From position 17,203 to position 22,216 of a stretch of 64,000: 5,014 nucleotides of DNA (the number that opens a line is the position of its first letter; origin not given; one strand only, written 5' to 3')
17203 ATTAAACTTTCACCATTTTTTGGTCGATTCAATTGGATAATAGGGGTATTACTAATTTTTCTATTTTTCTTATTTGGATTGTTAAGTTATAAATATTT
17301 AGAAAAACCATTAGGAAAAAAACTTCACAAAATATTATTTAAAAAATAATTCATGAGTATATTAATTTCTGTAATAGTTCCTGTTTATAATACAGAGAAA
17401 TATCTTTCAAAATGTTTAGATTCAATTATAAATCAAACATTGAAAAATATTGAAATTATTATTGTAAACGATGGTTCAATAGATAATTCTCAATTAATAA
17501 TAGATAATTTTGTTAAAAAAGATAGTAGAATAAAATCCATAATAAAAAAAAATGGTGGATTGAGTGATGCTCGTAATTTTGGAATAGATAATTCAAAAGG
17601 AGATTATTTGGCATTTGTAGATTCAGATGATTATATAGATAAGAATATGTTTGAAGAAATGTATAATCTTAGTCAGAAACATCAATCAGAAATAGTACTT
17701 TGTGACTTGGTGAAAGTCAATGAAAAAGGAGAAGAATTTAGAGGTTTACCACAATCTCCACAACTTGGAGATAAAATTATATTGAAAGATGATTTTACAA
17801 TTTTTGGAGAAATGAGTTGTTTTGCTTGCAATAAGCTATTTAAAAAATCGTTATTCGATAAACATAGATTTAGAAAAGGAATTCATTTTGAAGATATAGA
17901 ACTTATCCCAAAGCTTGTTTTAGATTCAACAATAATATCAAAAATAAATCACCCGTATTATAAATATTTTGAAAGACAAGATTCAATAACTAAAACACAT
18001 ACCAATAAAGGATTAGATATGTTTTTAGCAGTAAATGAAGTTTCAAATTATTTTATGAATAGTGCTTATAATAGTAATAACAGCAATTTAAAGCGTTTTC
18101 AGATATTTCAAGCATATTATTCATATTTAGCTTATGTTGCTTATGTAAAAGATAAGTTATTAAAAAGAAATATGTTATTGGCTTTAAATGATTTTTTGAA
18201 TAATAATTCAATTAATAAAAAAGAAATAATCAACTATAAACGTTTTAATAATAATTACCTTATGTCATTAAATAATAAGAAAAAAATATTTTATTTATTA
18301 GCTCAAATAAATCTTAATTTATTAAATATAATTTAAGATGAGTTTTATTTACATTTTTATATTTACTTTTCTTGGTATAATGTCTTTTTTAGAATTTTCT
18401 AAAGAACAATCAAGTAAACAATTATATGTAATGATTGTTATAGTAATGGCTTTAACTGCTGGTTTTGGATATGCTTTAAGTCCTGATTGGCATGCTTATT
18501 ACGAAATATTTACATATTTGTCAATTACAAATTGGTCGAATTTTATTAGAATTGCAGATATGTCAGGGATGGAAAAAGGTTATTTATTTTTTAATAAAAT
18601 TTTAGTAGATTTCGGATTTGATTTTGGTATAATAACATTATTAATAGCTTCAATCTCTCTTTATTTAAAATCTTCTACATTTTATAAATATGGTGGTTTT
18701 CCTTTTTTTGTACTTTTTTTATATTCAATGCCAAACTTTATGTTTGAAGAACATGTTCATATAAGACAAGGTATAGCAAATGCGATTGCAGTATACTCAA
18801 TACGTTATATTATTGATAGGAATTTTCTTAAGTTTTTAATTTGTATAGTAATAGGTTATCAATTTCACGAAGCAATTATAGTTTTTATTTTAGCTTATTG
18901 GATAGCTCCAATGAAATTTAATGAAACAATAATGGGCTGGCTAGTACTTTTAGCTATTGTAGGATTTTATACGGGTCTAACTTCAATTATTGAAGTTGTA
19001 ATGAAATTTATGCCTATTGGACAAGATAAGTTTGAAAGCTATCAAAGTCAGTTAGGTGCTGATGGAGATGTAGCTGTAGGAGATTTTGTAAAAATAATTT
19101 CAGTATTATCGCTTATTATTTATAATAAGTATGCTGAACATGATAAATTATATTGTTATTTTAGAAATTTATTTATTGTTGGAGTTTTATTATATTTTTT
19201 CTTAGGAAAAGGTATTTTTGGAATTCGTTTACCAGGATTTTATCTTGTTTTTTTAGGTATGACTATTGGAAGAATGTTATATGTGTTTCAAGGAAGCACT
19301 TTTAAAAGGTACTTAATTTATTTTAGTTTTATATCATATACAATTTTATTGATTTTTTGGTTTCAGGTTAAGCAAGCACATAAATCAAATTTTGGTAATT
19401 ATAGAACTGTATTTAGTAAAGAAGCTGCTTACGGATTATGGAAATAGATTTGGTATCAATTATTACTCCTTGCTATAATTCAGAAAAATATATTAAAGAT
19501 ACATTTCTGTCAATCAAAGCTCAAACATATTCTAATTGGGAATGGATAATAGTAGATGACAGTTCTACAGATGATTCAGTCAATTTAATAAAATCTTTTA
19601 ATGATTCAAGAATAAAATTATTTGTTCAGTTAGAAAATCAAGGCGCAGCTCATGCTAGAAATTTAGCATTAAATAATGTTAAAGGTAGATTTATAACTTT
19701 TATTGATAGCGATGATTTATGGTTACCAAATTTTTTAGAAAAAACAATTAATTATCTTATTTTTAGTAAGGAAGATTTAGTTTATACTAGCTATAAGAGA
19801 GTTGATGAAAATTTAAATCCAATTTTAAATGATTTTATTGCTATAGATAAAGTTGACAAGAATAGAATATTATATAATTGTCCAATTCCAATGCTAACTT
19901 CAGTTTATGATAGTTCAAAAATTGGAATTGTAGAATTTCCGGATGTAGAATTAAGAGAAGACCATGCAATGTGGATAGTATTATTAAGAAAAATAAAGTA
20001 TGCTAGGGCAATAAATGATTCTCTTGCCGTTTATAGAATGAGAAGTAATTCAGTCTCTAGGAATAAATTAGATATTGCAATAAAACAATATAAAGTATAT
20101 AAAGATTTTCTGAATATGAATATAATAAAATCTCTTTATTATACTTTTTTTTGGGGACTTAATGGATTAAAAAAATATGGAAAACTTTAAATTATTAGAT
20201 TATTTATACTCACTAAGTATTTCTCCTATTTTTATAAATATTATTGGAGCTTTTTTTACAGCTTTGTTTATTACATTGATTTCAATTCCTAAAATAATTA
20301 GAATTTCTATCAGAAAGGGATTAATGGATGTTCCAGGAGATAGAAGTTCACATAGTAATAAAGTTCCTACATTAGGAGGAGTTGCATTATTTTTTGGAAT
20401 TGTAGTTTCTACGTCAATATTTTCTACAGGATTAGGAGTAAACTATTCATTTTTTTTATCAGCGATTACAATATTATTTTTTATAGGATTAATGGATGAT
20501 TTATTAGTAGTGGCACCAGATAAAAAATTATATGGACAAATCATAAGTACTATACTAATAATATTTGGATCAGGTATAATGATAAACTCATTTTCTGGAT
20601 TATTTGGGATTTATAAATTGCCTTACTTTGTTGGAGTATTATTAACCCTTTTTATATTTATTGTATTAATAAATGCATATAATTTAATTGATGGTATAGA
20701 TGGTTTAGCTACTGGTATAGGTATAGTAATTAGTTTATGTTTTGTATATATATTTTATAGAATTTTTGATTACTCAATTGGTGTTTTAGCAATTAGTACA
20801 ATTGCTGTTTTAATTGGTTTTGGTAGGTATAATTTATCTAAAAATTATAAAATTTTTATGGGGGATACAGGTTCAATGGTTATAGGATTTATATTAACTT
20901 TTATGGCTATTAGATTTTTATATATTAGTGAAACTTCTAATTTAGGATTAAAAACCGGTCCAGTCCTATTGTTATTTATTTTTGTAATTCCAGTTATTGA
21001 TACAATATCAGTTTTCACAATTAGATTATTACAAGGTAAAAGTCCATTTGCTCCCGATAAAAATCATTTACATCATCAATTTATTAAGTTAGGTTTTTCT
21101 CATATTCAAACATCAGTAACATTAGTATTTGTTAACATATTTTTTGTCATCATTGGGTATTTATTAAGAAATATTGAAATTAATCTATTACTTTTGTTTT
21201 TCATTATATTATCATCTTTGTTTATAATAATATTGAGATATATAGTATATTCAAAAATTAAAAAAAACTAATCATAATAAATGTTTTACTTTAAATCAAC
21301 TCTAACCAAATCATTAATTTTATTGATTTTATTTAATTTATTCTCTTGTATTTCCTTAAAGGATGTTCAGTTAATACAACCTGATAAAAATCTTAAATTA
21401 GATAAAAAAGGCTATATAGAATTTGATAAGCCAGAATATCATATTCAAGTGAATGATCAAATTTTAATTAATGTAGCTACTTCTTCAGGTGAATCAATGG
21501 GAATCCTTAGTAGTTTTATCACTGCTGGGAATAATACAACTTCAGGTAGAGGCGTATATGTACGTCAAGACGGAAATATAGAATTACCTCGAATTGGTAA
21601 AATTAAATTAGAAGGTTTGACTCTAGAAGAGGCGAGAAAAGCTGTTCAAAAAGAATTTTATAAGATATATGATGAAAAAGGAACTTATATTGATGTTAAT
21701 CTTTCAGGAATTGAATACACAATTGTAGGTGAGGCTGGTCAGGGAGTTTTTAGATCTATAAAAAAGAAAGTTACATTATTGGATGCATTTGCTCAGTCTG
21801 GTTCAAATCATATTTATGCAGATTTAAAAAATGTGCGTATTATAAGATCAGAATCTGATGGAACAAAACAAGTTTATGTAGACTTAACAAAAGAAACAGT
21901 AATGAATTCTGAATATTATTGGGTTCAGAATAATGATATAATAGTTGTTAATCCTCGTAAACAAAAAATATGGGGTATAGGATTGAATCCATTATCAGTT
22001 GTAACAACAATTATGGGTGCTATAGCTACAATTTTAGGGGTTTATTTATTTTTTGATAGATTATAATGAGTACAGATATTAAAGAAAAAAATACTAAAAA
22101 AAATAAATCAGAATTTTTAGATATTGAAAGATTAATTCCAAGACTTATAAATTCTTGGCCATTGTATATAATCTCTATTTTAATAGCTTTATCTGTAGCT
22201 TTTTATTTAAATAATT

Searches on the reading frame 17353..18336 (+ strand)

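Call 18: search_protein_families(library=pfam, proteins=[window:17353-18336:+], max_evalue=0.001)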
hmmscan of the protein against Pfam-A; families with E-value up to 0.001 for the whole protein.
window:17353-18336:+ (327 aa): 3 families
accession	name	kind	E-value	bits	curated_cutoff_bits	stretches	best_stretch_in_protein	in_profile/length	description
PF00535.33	Glycos_transf_2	-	2.3e-39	135.5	23.3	1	6-171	1-167/168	Glycosyl transferase family 2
PF10111.15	Glyco_tranf_2_2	-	3.8e-13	50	27.3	1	6-272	1-248/276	Glycosyltransferase like family 2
PF13641.12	Glyco_tranf_2_3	-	5.9e-08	33.4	27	1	5-117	3-121/230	Glycosyltransferase like family 2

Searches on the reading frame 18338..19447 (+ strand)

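Call 18: search_protein_families(library=pfam, proteins=[window:18338-19447:+], max_evalue=0.001)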
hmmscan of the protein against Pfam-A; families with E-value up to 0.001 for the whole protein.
window:18338-19447:+ (369 aa): 1 family
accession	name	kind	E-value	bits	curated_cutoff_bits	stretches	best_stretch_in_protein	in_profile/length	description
PF14897.12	EpsG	-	7.6e-46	157.2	30.1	1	29-356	3-325/326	EpsG family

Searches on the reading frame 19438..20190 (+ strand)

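Call 19: search_protein_families(library=pfam, proteins=[window:19438-20190:+], max_evalue=0.001)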
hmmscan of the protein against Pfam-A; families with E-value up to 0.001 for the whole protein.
window:19438-20190:+ (250 aa): 3 families
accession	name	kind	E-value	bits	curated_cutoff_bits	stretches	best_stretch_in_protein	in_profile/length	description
PF00535.33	Glycos_transf_2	-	2.5e-34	119.1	23.3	1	7-128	1-124/168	Glycosyl transferase family 2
PF10111.15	Glyco_tranf_2_2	-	2.2e-13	50.8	27.3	1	7-105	1-104/276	Glycosyltransferase like family 2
PF13641.12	Glyco_tranf_2_3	-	5.2e-12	46.7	27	1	6-115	3-119/230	Glycosyltransferase like family 2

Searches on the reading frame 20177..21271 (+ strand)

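Call 19: search_protein_families(library=pfam, proteins=[window:20177-21271:+], max_evalue=0.001)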
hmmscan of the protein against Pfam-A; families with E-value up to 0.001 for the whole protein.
window:20177-21271:+ (364 aa): 1 family
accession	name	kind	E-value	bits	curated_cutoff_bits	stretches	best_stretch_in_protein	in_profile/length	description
PF00953.26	Glycos_transf_4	-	4.4e-32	111.7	27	1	93-246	4-158/160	Glycosyl transferase family 4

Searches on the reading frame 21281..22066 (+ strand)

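Call 19: search_protein_families(library=pfam, proteins=[window:21281-22066:+], max_evalue=0.001)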
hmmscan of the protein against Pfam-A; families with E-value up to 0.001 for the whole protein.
window:21281-22066:+ (261 aa): 1 family
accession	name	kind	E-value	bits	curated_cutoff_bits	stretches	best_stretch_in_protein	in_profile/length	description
PF02563.21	Poly_export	-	1e-13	51.7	28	1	50-130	4-66/77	Polysaccharide biosynthesis/export protein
